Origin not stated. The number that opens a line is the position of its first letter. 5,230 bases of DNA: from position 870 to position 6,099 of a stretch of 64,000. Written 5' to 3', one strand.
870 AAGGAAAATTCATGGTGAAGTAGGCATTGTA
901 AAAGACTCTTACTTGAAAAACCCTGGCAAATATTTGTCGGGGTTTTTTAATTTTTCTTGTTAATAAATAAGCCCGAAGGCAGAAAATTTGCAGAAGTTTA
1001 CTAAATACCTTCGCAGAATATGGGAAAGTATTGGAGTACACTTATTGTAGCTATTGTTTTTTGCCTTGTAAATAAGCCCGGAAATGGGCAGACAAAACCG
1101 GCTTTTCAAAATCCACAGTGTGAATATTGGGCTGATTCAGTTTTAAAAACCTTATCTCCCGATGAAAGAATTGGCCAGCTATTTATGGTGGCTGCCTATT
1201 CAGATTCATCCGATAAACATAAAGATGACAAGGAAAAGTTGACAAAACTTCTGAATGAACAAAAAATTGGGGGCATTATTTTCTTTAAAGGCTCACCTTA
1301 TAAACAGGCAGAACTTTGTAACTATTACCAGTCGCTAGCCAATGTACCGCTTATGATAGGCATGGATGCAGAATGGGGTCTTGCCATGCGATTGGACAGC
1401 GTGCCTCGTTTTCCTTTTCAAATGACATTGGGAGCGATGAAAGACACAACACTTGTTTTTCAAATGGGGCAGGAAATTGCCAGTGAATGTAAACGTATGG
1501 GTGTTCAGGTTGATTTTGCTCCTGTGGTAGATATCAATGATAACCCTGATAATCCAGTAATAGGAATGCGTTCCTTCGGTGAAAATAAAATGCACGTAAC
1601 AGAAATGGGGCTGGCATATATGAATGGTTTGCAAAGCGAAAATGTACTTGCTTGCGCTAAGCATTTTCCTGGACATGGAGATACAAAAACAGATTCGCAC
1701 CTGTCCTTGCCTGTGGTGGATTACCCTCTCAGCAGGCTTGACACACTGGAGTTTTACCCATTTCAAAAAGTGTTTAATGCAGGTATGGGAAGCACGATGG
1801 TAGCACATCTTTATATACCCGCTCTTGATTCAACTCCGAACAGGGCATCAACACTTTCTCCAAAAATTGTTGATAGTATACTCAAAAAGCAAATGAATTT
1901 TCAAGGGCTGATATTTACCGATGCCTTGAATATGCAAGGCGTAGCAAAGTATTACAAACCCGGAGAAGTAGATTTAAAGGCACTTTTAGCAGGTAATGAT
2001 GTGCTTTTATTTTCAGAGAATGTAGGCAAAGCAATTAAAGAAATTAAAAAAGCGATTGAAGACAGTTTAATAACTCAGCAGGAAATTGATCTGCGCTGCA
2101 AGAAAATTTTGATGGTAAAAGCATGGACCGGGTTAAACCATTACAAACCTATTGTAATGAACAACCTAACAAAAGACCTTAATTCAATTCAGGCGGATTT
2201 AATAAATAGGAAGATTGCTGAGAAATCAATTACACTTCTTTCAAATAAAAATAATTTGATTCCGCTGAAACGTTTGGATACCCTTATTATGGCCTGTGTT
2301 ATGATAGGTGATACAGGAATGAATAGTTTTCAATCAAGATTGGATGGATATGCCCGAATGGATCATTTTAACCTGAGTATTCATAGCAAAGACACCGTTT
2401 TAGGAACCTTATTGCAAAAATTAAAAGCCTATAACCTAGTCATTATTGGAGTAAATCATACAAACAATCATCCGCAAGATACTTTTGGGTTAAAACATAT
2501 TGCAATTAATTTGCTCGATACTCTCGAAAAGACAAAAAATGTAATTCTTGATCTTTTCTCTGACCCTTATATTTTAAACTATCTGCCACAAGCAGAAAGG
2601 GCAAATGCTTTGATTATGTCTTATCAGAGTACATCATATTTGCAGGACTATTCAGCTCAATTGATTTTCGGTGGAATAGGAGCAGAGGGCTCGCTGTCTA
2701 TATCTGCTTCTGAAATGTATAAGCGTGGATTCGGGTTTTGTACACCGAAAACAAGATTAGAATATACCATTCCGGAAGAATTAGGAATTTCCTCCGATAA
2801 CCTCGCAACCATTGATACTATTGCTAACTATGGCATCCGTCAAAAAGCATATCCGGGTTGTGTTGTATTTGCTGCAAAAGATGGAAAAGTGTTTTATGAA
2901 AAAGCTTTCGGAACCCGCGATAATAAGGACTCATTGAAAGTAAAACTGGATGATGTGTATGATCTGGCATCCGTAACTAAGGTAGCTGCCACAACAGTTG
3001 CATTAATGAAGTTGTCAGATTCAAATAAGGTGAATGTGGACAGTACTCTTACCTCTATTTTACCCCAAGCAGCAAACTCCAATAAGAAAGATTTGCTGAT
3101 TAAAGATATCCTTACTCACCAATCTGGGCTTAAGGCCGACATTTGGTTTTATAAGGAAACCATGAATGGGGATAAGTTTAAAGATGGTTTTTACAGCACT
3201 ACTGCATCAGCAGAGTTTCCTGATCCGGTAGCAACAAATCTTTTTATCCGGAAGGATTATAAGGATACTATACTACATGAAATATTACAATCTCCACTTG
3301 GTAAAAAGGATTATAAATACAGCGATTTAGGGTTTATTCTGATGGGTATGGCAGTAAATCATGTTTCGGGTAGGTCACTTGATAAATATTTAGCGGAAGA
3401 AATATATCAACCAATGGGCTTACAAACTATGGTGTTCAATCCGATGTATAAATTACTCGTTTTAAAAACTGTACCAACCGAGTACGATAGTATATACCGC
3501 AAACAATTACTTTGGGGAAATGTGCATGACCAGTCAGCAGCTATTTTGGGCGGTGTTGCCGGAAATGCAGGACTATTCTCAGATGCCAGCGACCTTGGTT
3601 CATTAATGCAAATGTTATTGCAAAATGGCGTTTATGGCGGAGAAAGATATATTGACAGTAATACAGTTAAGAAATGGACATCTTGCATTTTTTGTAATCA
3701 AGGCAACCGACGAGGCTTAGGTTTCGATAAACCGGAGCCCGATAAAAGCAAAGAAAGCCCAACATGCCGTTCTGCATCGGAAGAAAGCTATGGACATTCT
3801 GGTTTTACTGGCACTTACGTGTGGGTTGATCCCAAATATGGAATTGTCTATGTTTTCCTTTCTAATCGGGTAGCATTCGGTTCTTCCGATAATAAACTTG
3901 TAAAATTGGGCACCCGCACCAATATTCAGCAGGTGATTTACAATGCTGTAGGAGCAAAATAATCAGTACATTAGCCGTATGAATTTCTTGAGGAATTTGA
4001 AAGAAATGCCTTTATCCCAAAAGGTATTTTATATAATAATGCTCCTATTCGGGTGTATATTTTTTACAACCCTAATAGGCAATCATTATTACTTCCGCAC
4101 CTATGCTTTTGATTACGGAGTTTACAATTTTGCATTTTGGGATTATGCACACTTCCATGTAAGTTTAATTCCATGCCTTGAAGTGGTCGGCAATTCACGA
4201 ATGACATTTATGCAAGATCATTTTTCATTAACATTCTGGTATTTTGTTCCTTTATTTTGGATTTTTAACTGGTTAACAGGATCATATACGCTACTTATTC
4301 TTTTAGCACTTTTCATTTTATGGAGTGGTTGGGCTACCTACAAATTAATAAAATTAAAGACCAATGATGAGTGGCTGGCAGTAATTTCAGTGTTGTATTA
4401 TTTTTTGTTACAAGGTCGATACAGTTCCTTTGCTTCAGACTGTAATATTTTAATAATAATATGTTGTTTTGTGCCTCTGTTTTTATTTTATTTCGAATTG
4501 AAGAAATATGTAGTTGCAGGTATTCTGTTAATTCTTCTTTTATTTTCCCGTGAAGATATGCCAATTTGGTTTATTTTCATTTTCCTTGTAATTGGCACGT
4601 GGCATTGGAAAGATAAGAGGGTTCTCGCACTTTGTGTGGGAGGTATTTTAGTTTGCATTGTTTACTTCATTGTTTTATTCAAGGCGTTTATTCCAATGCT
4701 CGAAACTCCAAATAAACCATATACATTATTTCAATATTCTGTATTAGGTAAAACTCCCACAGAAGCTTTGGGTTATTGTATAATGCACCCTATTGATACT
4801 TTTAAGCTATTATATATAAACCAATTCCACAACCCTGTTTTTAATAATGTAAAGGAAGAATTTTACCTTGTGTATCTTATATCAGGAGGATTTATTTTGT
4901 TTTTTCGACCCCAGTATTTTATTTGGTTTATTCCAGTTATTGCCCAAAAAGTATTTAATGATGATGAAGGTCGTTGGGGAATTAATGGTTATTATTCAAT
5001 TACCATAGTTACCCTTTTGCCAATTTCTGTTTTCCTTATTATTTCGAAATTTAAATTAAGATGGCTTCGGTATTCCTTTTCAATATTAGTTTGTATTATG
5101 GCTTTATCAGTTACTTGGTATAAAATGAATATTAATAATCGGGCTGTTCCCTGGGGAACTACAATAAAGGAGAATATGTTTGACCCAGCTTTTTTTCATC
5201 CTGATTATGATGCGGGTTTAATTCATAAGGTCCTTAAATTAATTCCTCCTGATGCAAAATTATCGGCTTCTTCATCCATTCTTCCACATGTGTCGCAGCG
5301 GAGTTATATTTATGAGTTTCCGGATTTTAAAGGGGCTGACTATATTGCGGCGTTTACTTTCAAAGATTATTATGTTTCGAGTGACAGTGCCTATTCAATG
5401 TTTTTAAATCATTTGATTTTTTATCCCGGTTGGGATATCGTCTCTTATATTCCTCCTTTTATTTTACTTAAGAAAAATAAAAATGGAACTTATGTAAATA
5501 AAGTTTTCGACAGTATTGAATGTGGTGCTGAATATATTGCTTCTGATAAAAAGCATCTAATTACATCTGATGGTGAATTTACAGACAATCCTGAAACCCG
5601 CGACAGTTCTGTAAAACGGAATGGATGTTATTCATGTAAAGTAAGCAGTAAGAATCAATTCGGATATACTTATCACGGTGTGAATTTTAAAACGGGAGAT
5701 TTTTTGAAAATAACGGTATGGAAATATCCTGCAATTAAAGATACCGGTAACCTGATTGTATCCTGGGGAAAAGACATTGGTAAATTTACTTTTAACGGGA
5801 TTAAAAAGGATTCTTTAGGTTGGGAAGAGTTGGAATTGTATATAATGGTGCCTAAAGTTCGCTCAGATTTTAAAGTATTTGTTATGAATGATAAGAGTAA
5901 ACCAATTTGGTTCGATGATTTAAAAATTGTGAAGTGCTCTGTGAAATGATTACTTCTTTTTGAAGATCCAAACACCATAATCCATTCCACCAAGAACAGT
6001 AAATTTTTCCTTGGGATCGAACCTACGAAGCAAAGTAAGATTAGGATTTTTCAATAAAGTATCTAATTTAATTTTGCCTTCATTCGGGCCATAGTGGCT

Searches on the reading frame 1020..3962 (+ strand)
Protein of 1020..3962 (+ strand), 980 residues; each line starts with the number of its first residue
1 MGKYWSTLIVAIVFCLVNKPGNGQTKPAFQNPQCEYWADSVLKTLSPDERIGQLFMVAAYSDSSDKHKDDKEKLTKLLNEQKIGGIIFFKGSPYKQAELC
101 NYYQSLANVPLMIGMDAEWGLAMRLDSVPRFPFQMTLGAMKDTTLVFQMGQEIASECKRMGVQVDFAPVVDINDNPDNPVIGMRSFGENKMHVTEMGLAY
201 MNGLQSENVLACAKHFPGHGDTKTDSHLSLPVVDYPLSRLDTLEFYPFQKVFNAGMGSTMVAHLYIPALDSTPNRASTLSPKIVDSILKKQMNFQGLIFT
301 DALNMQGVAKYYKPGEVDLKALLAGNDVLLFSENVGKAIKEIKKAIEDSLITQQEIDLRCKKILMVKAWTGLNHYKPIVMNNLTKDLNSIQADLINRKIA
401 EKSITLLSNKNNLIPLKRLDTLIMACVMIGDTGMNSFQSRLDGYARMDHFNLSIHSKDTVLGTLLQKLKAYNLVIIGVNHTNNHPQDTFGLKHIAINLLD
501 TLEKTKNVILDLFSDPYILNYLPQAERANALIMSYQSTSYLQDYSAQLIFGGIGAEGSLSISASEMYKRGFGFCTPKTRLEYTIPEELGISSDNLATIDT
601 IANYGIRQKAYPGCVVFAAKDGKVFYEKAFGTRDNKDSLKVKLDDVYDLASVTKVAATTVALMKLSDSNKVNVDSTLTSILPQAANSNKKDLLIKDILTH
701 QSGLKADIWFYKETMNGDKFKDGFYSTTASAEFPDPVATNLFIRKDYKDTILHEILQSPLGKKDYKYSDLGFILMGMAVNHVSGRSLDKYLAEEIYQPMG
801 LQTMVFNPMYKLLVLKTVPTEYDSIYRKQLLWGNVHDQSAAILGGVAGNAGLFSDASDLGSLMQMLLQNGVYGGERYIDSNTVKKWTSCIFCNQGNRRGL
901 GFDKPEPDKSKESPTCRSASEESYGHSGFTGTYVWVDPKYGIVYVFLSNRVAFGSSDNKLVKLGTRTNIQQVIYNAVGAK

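Call 3: search_protein_families(library=pfam, proteins=[window:1020-3962:+], max_evalue=0.01)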
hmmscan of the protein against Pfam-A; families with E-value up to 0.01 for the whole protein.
window:1020-3962:+ (980 aa): 2 families
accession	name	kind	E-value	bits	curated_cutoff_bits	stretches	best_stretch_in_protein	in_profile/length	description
PF00933.27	Glyco_hydro_3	-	6.5e-81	272.6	27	1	48-365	3-315/316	Glycosyl hydrolase family 3 N terminal domain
PF00144.29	Beta-lactamase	-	5e-42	144.7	27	1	608-954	11-314/329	Beta-lactamase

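Call 4: search_protein_families(library=ncbifam, proteins=[window:1020-3962:+], max_evalue=0.01)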
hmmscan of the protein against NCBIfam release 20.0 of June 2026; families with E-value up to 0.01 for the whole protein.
window:1020-3962:+ (980 aa): 15 families
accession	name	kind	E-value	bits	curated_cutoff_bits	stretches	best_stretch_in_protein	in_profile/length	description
NF002968.0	PRK03642.1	equivalog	9.8e-55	186.1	385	2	729-951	163-396/432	penicillin binding protein PBP4B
NF003740.0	PRK05337.1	equivalog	1.6e-46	159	207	1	75-363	19-311/340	beta-N-acetylhexosaminidase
NF052331.1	Bet13-16Glucosase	equivalog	1.3e-25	89.7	1330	1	41-418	19-381/750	exo-beta-d-1,3/1,6-glucosidase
NF052329.1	XyloArabinsidase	equivalog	1.5e-23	82.8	1050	1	130-421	110-392/750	beta-xylosidase/alpha-l-arabinosidase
NF011678.0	PRK15098.1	equivalog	2.3e-23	82.5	666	1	30-424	30-415/765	beta-glucosidase BglX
NF041579.1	betaxyl_Flavo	equivalog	5.3e-18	64.6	1350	1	108-432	64-391/716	beta-xylosidase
NF041776.1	xylosidase_Xyl3A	equivalog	3.8e-15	54.9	1250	1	166-423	116-376/846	xylan 1,4-beta-xylosidase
NF052330.1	BetGlucosiCelf0468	equivalog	1.8e-14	52.9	1300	1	130-438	56-352/817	beta-d-glucosidase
NF052559.1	MthAcHydAcmB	equivalog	2.4e-11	43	550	1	606-883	19-286/391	methyl acetate hydrolase AcmB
NF007943.0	PRK10662.1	equivalog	1.3e-10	40.5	266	2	610-704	48-144/380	D-alanyl-D-alanine-carboxypeptidase/endopeptidase AmpH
NF009622.0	PRK13128.1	equivalog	5.7e-08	31.7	443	1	610-807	21-193/518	D-aminopeptidase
NF052353.1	EstBLacLipLMycb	equivalog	4.9e-07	29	650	0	619-705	47-132/420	esterase/beta-lactamase LipL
NF041610.1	alph_arabinopyran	equivalog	9e-06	24.2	1300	1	131-421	61-323/738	exo-alpha-(1->6)-L-arabinopyranosidase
NF033085.1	bla_class_C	equivalog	2.7e-05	23.1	415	1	598-703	8-111/356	class C beta-lactamase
NF038269.1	lipase_LipE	equivalog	4.6e-05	22.7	750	0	616-704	49-144/407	lipase LipE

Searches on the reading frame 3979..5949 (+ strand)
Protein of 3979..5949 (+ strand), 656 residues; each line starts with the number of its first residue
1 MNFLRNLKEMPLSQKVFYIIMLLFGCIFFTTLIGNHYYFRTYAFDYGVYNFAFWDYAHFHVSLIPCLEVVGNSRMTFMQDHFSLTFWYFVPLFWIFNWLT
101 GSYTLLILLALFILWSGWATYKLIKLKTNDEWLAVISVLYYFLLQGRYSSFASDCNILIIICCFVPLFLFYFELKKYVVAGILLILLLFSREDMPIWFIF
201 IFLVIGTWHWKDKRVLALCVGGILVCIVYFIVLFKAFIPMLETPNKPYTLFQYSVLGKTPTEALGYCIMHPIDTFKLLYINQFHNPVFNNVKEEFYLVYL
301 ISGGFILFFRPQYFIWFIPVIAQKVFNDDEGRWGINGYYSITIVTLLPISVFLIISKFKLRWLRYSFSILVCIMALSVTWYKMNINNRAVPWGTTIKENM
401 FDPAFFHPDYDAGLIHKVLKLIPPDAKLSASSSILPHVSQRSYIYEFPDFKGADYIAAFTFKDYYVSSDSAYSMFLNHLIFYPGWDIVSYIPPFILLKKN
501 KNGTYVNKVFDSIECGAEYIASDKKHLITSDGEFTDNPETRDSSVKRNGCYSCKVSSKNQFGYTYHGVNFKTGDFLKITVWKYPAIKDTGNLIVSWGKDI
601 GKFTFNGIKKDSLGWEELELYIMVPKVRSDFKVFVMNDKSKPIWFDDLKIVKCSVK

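Call 3: search_protein_families(library=pfam, proteins=[window:3979-5949:+], max_evalue=0.01)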
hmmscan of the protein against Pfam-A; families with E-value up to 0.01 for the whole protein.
window:3979-5949:+ (656 aa): 1 family
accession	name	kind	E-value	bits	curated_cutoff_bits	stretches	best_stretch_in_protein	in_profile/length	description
PF09852.15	DUF2079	-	9.1e-30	104.6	28.2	1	36-448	2-401/459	Predicted membrane protein (DUF2079)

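Call 4: search_protein_families(library=ncbifam, proteins=[window:3979-5949:+], max_evalue=0.01)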
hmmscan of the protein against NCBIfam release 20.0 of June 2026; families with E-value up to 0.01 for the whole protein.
window:3979-5949:+ (656 aa): 0 families
